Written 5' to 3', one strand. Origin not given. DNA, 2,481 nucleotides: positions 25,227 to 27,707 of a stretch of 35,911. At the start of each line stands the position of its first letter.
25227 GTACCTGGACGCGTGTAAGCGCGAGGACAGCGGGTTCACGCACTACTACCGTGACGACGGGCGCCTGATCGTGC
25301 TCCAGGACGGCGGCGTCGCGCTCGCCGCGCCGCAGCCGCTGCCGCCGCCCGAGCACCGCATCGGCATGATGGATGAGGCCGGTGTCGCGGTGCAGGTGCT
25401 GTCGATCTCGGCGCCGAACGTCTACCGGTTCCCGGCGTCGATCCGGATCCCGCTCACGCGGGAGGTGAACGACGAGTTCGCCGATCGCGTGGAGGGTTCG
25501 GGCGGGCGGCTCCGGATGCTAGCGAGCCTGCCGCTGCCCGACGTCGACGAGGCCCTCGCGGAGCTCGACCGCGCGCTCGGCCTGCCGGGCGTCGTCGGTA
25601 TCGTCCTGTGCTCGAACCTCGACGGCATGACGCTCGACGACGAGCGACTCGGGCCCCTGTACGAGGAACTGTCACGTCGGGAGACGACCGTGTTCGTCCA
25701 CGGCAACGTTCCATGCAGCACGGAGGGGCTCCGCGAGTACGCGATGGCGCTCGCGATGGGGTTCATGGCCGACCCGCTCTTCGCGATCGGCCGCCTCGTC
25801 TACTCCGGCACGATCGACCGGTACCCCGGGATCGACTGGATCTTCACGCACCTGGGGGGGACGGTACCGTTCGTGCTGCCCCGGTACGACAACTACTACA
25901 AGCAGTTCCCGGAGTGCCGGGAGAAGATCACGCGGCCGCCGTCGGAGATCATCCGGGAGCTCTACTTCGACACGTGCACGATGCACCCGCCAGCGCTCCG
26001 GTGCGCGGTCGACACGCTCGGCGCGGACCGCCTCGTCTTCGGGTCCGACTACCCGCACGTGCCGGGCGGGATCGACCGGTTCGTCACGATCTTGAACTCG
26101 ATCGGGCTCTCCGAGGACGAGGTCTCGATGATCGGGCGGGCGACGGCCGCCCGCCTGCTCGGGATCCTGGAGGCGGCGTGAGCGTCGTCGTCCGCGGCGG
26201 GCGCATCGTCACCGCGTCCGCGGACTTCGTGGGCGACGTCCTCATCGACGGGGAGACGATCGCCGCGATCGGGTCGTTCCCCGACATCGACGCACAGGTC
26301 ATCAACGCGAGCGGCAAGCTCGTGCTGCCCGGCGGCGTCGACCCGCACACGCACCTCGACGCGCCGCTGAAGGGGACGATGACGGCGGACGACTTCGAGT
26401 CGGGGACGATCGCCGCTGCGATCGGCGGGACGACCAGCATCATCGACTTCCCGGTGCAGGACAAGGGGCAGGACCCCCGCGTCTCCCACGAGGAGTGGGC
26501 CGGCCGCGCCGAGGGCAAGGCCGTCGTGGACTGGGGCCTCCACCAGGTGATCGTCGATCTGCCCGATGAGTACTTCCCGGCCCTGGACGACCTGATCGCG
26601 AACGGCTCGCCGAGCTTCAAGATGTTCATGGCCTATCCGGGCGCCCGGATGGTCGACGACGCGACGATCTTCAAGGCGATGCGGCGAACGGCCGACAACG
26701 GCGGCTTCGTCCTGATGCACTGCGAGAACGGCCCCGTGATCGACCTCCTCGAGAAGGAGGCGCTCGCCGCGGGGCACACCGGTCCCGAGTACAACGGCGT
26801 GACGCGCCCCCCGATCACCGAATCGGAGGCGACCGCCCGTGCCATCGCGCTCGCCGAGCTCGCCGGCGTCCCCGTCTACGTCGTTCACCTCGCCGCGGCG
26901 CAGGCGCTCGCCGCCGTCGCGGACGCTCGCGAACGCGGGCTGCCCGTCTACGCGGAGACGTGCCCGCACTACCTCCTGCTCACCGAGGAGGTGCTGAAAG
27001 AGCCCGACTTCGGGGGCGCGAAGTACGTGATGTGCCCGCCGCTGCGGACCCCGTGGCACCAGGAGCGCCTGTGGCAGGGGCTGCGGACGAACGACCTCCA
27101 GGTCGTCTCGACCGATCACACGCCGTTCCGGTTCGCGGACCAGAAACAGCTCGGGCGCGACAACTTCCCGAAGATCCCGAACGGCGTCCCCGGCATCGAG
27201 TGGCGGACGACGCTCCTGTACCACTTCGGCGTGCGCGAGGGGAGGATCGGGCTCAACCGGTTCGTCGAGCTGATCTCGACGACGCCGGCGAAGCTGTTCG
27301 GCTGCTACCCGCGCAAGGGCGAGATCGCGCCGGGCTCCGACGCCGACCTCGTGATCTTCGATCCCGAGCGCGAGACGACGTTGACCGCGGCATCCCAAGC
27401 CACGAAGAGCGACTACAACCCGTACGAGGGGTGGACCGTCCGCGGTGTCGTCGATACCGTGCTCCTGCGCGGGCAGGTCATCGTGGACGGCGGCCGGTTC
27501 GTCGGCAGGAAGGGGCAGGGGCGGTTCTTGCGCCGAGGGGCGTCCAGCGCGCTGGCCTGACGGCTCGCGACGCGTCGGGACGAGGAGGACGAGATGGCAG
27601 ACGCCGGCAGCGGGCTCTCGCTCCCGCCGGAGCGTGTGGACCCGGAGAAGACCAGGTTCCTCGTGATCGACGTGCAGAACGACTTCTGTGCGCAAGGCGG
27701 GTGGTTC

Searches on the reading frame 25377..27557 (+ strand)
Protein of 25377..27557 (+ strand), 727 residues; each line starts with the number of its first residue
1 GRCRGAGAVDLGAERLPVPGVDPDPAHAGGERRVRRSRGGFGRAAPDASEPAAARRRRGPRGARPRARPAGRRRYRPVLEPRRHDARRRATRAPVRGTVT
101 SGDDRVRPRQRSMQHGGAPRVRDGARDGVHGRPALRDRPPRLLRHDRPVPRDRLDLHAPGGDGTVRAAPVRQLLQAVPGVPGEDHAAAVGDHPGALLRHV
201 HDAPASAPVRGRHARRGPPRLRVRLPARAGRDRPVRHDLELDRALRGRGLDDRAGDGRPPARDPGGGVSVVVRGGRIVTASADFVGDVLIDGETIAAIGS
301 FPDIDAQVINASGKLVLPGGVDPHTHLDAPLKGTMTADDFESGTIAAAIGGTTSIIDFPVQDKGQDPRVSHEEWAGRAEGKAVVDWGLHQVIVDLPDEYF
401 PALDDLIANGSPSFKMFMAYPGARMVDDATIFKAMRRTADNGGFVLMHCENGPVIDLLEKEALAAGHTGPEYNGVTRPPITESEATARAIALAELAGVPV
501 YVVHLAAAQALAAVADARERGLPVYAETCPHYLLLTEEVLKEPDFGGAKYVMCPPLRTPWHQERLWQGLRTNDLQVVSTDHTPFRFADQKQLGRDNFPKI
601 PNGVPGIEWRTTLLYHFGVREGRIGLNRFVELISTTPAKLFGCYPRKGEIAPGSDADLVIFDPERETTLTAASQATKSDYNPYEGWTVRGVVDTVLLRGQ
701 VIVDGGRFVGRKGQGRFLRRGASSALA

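Call 12: search_protein_families(library=pfam, proteins=[window:25377-27557:+], max_evalue=0.001)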
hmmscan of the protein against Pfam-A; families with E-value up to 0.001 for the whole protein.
window:25377-27557:+ (727 aa): 2 families
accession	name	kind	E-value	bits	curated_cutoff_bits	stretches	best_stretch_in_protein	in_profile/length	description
PF01979.26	Amidohydro_1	-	1.4e-17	64.4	25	1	315-701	1-344/345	Amidohydrolase family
PF07969.17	Amidohydro_3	-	1.6e-16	61.3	29.7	2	593-702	379-471/472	Amidohydrolase family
